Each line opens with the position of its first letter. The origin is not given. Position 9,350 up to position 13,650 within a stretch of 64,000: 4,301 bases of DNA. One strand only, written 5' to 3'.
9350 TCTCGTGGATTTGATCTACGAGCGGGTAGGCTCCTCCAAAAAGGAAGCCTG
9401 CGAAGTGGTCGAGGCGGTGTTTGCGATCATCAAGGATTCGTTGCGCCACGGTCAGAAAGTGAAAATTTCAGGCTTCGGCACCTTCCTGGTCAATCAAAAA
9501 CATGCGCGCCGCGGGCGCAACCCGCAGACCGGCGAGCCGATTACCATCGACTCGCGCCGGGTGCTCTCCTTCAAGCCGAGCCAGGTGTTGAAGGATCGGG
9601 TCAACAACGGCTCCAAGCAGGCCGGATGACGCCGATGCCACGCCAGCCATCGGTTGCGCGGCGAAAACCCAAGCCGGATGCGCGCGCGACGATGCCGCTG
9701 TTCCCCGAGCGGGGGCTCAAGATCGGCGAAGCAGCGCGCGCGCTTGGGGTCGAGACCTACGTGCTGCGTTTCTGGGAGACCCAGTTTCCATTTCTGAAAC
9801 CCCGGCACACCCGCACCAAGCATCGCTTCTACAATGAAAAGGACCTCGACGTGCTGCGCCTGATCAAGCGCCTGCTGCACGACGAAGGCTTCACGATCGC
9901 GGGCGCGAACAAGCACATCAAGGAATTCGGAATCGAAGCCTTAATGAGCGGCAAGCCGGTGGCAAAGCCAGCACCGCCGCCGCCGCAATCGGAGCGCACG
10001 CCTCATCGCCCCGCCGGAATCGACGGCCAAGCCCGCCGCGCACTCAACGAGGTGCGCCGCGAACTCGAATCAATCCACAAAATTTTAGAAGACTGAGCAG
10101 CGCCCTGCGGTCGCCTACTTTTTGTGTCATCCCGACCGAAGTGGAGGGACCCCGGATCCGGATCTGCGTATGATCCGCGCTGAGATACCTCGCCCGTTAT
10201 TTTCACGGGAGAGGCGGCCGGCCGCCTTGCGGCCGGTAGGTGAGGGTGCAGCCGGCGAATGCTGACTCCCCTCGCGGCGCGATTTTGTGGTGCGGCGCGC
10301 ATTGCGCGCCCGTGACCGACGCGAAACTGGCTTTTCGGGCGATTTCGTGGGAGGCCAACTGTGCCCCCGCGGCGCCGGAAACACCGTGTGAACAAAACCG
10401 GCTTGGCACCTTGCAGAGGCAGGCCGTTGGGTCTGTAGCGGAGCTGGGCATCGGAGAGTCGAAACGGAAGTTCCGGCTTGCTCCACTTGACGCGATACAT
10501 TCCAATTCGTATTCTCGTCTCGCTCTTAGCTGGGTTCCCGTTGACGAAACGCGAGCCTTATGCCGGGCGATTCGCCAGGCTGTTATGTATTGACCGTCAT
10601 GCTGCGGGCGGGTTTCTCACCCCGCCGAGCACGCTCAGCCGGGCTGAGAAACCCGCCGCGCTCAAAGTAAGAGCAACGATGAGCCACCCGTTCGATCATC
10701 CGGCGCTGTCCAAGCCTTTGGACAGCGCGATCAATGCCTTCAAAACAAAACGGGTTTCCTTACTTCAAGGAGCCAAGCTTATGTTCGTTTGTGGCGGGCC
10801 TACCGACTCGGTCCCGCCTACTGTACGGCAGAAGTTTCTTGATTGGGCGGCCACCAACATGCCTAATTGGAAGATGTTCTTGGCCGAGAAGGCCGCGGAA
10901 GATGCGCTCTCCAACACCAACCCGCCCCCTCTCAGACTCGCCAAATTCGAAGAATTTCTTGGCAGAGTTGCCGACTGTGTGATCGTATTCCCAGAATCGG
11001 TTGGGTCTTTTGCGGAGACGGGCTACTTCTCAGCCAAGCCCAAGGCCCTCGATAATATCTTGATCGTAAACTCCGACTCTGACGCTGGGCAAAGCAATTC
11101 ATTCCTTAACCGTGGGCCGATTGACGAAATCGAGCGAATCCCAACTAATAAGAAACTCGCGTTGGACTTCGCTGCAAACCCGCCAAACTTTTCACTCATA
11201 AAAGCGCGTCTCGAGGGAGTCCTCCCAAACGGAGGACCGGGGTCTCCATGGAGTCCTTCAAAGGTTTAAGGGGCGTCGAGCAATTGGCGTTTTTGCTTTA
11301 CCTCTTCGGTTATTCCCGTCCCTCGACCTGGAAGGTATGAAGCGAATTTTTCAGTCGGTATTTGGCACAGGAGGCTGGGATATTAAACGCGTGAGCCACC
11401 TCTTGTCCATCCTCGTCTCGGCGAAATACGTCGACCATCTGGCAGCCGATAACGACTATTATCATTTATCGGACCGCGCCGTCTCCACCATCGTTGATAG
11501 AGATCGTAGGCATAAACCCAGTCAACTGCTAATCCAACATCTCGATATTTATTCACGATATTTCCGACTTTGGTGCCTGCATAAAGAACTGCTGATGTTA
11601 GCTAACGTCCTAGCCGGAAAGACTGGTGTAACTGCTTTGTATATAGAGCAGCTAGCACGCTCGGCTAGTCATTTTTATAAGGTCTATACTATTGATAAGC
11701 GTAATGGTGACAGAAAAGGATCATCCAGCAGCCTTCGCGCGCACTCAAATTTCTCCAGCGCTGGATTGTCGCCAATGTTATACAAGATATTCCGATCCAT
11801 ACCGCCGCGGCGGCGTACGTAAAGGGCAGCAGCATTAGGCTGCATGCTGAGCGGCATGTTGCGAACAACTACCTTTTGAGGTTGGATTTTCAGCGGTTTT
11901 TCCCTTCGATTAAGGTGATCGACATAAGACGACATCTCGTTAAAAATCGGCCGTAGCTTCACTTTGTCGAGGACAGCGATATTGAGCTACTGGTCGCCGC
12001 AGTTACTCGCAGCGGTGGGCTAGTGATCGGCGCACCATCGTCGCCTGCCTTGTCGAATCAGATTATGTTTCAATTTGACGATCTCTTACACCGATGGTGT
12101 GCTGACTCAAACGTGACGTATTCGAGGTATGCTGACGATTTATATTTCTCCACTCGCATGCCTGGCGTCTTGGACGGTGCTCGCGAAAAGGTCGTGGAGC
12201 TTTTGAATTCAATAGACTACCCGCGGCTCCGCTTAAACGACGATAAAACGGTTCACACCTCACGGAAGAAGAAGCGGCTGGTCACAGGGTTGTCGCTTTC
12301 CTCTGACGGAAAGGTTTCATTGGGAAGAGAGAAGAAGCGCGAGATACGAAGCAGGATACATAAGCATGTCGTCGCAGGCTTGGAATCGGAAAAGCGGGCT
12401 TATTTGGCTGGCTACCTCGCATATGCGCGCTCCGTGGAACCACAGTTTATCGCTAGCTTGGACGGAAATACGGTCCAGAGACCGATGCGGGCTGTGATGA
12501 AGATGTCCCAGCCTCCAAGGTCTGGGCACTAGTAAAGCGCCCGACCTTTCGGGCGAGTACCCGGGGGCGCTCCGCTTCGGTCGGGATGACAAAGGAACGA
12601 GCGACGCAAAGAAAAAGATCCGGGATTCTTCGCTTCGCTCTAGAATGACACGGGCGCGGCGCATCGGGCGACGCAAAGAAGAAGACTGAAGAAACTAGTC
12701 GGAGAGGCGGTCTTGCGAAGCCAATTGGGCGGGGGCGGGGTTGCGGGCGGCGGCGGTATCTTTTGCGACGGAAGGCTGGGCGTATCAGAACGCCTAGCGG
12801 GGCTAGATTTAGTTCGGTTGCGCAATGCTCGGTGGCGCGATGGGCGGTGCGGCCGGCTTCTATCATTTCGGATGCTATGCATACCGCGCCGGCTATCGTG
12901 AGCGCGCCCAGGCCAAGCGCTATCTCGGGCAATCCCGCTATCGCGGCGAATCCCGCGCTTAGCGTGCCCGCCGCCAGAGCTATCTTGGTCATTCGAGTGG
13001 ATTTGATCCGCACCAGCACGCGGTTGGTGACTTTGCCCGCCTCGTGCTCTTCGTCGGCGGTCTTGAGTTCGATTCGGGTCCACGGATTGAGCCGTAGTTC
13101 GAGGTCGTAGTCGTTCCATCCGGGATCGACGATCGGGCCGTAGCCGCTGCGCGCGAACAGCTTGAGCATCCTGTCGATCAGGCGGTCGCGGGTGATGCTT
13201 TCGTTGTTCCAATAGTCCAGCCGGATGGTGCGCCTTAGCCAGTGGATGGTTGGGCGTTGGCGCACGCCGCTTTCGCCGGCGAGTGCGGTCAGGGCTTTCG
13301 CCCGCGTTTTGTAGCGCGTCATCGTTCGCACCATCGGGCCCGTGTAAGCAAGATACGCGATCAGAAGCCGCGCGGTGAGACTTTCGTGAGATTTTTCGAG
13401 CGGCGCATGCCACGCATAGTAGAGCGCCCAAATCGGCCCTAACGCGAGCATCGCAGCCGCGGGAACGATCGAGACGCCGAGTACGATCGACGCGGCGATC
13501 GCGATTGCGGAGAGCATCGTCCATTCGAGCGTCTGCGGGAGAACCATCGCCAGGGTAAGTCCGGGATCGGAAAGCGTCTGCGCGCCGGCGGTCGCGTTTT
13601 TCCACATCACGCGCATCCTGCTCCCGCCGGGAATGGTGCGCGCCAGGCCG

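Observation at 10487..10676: Candidate msr/msd ncRNA with a1/a2 pairing and a 13 bp msd-like stem directly upstream of the effector gene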

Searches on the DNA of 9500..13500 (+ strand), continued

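Call 40: search_with_rna_model(model_id=R1, sources=[L091, L092, L093, L094, L095, L096, L097, L098, L099, L100, L101, L102, L103, L104, L105, L106, L107, L108, L109, L110, L111, L112, L113, L114, L115, L116, L117, L118, L119, L120, L121, L122, L123, L124, L125, L126, L127, L128, L129, L130, L131, L132, L133, L134, L135, L136, L137, L138, L139, L140, L141, L142, L143, L144, L145, L146, L147, L148, L149, L150, L151, L152, L153, L154, L155, L156, L157, L158, L159, L160, L161, L162, L163, L164, L165, L166, L167, L168, L169, L170], max_evalue=1)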
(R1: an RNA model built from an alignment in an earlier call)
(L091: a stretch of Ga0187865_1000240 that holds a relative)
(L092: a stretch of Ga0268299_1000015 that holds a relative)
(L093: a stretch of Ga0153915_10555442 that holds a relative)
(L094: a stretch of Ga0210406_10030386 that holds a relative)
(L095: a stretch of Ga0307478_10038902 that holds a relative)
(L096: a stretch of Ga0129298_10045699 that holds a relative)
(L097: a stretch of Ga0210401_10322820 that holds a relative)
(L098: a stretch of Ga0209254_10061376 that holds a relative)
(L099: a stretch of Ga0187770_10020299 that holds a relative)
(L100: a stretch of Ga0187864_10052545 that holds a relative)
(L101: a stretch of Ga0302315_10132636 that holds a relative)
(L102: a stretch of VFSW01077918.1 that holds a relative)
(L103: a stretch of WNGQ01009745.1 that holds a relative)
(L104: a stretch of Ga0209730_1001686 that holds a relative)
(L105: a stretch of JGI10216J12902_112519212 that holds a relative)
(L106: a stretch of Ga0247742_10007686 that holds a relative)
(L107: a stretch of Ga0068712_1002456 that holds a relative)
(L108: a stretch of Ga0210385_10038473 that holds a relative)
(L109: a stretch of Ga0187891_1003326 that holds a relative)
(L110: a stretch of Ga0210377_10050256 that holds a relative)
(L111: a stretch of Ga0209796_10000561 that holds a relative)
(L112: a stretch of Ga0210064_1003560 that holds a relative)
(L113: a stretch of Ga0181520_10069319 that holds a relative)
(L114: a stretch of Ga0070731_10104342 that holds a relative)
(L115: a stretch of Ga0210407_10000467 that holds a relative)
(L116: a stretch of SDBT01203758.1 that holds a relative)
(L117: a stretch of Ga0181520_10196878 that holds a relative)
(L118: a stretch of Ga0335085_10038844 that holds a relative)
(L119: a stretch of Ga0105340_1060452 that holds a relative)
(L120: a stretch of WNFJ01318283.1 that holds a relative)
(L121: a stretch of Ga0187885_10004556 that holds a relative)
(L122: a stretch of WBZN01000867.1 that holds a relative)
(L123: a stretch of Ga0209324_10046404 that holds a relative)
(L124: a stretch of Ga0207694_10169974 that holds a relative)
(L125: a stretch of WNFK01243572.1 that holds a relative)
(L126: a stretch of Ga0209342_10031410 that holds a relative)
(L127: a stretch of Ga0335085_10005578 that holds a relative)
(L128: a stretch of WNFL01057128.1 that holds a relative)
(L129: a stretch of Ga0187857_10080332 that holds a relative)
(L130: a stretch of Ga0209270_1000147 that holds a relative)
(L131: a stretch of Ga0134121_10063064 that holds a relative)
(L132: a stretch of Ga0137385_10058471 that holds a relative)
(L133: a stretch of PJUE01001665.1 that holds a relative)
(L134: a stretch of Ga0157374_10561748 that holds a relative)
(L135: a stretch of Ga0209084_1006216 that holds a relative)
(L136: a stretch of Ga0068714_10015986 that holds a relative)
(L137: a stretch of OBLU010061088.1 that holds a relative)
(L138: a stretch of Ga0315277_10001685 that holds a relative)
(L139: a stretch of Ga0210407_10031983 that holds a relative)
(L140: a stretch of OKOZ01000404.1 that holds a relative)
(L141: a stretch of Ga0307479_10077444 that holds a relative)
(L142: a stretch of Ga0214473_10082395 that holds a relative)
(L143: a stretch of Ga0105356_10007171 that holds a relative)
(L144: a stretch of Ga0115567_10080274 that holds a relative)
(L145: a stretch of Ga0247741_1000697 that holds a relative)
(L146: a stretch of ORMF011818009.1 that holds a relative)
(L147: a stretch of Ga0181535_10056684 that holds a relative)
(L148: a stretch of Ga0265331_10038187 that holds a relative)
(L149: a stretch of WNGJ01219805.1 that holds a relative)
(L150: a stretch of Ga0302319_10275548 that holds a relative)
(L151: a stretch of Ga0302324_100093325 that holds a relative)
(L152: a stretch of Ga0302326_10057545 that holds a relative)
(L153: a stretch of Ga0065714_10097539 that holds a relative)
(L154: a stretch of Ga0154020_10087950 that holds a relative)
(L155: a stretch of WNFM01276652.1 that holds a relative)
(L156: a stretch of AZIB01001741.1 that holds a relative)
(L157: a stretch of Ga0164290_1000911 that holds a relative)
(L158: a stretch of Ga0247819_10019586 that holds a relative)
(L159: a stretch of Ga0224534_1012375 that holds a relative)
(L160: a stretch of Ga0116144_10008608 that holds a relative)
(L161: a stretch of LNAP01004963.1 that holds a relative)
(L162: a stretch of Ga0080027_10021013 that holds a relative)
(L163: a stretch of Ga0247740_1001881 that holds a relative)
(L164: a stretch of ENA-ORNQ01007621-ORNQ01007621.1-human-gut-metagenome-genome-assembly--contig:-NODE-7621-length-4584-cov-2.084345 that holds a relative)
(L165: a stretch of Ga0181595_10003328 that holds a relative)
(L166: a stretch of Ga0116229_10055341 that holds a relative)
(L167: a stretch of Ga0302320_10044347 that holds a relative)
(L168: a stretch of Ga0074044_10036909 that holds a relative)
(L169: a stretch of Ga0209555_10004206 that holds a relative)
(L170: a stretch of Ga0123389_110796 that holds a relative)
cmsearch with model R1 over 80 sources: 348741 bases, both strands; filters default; matches with E-value up to 1: 40.
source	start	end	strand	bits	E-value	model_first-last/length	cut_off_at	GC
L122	2306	2478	+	82.7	1.7e-22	1-158/158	no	0.58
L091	2338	2490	+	82.2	2.3e-22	1-158/158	no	0.56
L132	766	936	+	72.9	1.4e-19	1-158/158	no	0.5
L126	1571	1733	+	70.7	6.6e-19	1-158/158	no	0.6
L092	2415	2575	+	62.9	1.5e-16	1-158/158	no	0.62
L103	2407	2592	+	61.3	4.8e-16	1-158/158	no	0.54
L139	360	521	+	60.3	9.6e-16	1-158/158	no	0.61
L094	875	1069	+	57.8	5.2e-15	1-158/158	no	0.6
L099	2419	2578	+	57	9.2e-15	1-158/158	no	0.61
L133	1927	2097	+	47.8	5.7e-12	1-158/158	no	0.58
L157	2424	2598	+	47.7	6e-12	1-158/158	no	0.48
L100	1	145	+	46.5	1.4e-11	40-158/158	5'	0.63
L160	2363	2516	+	44.7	4.9e-11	1-158/158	no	0.52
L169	2301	2463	+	39.7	1.5e-09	1-158/158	no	0.41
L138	2313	2475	+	39.5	1.9e-09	1-158/158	no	0.52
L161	2346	2521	+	39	2.6e-09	1-158/158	no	0.55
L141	936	1070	+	37.6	6.7e-09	1-158/158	no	0.61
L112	2380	2533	+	37.5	7.1e-09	1-158/158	no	0.48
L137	638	822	+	36.2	1.8e-08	1-158/158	no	0.42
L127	2360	2515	+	35.5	3e-08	1-158/158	no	0.58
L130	2348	2531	+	32.9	1.8e-07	1-158/158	no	0.41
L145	2378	2543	+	32.7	2e-07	1-158/158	no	0.49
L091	2401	2555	-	30.9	7.2e-07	1-158/158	no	0.55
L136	2287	2458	+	30.8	7.7e-07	1-158/158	no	0.52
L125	2463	2596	+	29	2.6e-06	1-158/158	no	0.53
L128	2463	2596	+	29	2.6e-06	1-158/158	no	0.53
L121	2541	2692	+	28.2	4.5e-06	1-158/158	no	0.52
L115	2448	2575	+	28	5.3e-06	1-158/158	no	0.55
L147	2441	2634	+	27.1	1e-05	1-158/158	no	0.53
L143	2277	2411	+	26.8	1.2e-05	13-139/158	no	0.5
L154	359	522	+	26.8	1.2e-05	1-158/158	no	0.49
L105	1111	1237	+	24.9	4.7e-05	1-158/158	no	0.53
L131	273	402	+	24.1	8.2e-05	1-158/158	no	0.57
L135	1534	1704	+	23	0.00018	1-158/158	no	0.57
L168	362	490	+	23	0.00018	1-158/158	no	0.57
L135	4940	5086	-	22.3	0.00028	1-158/158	no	0.62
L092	2488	2607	-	15.4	0.033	1-158/158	no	0.65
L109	2289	2407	+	15.3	0.038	1-158/158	no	0.55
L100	46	125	-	13.3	0.15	87-139/158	no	0.73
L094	969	1043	-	12.7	0.23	1-158/158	no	0.67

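Call 41: search_with_rna_model(model_id=R1, sources=[window, L001, L005, L007, L009, L010, L029, L012, L031, L080, L042, L013, L015, L022, L014, L021, L026, L047, L072, L019, L069, L085, L076, L058, L030, L036, L088, L016, L065, L132, L126, L092, L103, L139, L094, L099, L133, L157], max_evalue=1e-10, make_alignment=true)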
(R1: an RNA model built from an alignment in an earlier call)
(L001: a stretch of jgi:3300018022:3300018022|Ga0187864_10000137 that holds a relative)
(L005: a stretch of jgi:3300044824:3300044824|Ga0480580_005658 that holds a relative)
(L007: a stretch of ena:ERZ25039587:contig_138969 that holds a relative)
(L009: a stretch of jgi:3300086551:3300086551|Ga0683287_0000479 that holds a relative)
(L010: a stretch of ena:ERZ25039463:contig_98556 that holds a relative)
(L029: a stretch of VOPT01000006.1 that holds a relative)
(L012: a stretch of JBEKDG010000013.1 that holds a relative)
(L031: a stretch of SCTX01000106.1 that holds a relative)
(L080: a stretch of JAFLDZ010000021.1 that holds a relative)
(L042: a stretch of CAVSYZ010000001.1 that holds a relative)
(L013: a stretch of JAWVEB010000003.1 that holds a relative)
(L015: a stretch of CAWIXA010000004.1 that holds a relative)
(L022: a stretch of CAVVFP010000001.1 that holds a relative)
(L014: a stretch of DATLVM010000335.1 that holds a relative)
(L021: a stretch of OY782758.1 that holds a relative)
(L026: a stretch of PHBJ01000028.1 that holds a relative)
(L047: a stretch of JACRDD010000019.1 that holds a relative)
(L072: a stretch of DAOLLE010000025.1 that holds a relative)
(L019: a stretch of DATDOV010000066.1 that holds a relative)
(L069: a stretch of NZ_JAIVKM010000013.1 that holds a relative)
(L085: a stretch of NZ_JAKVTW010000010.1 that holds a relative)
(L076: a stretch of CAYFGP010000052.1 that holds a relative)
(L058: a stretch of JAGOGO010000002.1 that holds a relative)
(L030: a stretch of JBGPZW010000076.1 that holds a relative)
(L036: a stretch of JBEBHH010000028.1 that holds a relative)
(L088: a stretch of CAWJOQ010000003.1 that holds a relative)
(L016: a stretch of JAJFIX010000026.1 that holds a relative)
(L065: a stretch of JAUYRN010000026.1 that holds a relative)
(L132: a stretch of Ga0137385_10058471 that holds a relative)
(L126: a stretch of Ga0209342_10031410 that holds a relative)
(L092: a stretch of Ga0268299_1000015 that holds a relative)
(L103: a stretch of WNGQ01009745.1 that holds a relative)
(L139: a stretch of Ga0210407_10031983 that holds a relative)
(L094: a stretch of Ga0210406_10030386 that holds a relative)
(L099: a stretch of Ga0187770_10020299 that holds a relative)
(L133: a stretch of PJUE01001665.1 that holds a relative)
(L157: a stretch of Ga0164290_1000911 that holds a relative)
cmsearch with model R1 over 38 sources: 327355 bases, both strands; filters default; matches with E-value up to 1e-10: 36.
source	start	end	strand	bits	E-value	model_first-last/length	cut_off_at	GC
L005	3920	4075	+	178.5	1.7e-51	1-158/158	no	0.59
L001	3861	4018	+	175.8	1.1e-50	1-158/158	no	0.62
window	10520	10678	+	171.6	2.1e-49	1-158/158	no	0.62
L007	423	576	+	165.7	1.3e-47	1-158/158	no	0.6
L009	2933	3088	+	145.6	1.5e-41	1-158/158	no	0.55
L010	261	422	+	141.5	2.6e-40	1-158/158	no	0.54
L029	2306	2478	+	82.7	1.6e-22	1-158/158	no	0.58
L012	2338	2490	+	82.2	2.2e-22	1-158/158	no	0.56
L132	766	936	+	72.9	1.3e-19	1-158/158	no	0.5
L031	2408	2573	+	72.4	1.9e-19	1-158/158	no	0.55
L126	1571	1733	+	70.7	6.2e-19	1-158/158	no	0.6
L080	2364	2511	+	69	2e-18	1-158/158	no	0.59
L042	2416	2574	+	68.5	3e-18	1-158/158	no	0.6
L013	2408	2592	+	67.5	5.8e-18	1-158/158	no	0.53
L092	2415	2575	+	62.9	1.4e-16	1-158/158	no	0.62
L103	2407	2592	+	61.3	4.5e-16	1-158/158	no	0.54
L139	360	521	+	60.3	9e-16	1-158/158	no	0.61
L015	2412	2596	+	58.3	3.6e-15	1-158/158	no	0.56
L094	875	1069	+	57.8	4.9e-15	1-158/158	no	0.6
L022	2411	2593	+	57.7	5.2e-15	1-158/158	no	0.57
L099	2419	2578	+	57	8.7e-15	1-158/158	no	0.61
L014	2409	2594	+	56.5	1.2e-14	1-158/158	no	0.57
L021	2388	2562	+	50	1.1e-12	1-158/158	no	0.45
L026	2291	2462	+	49.2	2e-12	1-158/158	no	0.49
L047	2295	2464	+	48.3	3.8e-12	1-158/158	no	0.54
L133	1927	2097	+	47.8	5.4e-12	1-158/158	no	0.58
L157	2424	2598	+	47.7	5.6e-12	1-158/158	no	0.48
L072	1602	1769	+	47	9.5e-12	1-158/158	no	0.54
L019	2413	2592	+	46.9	9.7e-12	1-158/158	no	0.61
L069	2189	2361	+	46.2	1.6e-11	1-158/158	no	0.49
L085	2194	2348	+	46.1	1.7e-11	1-158/158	no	0.5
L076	2278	2439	+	44.9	4.1e-11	1-158/158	no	0.43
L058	2363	2516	+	44.7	4.6e-11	1-158/158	no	0.52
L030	2419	2580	+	43.7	9.2e-11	1-158/158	no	0.58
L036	2326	2491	+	43.6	9.6e-11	1-158/158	no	0.56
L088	2356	2522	+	43.6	9.7e-11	1-158/158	no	0.54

Alignment A3: 36 matches aligned to the model, 258 columns, each read 5' to 3' on its own strand. Consensus structure (alignment columns), stored with it:
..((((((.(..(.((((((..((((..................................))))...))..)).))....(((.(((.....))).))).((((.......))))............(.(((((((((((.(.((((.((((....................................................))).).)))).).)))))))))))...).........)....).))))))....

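Call 55: search_with_rna_model(model_id=R1, source=L171, max_evalue=1, show_alignments=1)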
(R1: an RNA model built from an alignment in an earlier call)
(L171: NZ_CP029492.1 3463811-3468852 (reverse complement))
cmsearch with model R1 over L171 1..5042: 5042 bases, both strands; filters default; matches with E-value up to 1: 1.
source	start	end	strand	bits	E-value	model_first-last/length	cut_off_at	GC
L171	1486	1652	+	31.9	5.3e-09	1-158/158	no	0.49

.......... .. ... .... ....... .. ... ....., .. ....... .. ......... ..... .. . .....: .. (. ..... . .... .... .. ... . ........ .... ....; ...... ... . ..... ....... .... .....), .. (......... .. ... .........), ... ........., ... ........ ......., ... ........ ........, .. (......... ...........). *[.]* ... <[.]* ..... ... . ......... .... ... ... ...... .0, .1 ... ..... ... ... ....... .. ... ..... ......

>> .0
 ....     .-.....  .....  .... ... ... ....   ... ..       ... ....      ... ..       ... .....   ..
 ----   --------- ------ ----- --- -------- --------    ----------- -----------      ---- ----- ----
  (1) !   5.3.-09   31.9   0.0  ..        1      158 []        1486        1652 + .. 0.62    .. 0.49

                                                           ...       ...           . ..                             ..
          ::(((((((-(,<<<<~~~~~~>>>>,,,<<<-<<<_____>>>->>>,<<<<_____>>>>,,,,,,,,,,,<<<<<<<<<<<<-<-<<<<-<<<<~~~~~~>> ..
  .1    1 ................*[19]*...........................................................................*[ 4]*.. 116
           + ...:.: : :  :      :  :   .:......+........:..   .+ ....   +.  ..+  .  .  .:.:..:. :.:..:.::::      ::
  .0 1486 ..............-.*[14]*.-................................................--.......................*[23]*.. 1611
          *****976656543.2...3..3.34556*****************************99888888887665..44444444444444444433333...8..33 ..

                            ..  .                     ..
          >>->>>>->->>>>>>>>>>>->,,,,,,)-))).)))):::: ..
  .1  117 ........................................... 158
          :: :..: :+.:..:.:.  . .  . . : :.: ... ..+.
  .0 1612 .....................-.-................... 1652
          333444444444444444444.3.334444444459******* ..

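Call 62: search_with_rna_model(model_id=R1, sources=[L172, L173, L174], max_evalue=0.01)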
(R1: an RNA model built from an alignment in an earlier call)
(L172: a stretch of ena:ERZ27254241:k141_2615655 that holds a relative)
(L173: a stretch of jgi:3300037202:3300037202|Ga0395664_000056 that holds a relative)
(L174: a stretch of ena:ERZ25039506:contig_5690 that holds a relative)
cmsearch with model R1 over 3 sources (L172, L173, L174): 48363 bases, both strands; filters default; matches with E-value up to 0.01: 0.
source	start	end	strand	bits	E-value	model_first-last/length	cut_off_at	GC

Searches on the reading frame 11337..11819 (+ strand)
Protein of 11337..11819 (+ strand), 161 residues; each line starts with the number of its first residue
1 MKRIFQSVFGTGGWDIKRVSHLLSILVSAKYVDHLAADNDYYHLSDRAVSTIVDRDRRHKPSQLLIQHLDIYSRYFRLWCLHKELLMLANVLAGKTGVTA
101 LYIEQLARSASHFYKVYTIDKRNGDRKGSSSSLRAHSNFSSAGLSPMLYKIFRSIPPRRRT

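Call 9: search_protein_families(library=pfam, proteins=[window:11337-11819:+], max_evalue=0.1)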
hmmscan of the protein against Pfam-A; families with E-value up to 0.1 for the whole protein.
window:11337-11819:+ (161 aa): 0 families

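Call 10: search_protein_families(library=padloc, proteins=[window:11337-11819:+], max_evalue=0.1)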
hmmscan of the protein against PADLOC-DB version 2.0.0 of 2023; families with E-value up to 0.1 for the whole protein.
window:11337-11819:+ (161 aa): 6 families
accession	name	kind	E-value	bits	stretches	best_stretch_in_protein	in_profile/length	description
PDLC02939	RT_II-A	-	6.8e-05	20.5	1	87-126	2-41/304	-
PDLC02942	RT_III-A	-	0.00032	17.9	1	90-126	46-82/341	-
PDLC02943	RT_III-A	-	0.0088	13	1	96-127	32-63/322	-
PDLC02936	RT_I-A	-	0.013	12.8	1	89-124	4-39/308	-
PDLC02941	RT_II-A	-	0.022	11.9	1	91-127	18-54/309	-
PDLC02945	RT_III-A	-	0.029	11.4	1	90-126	44-80/362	-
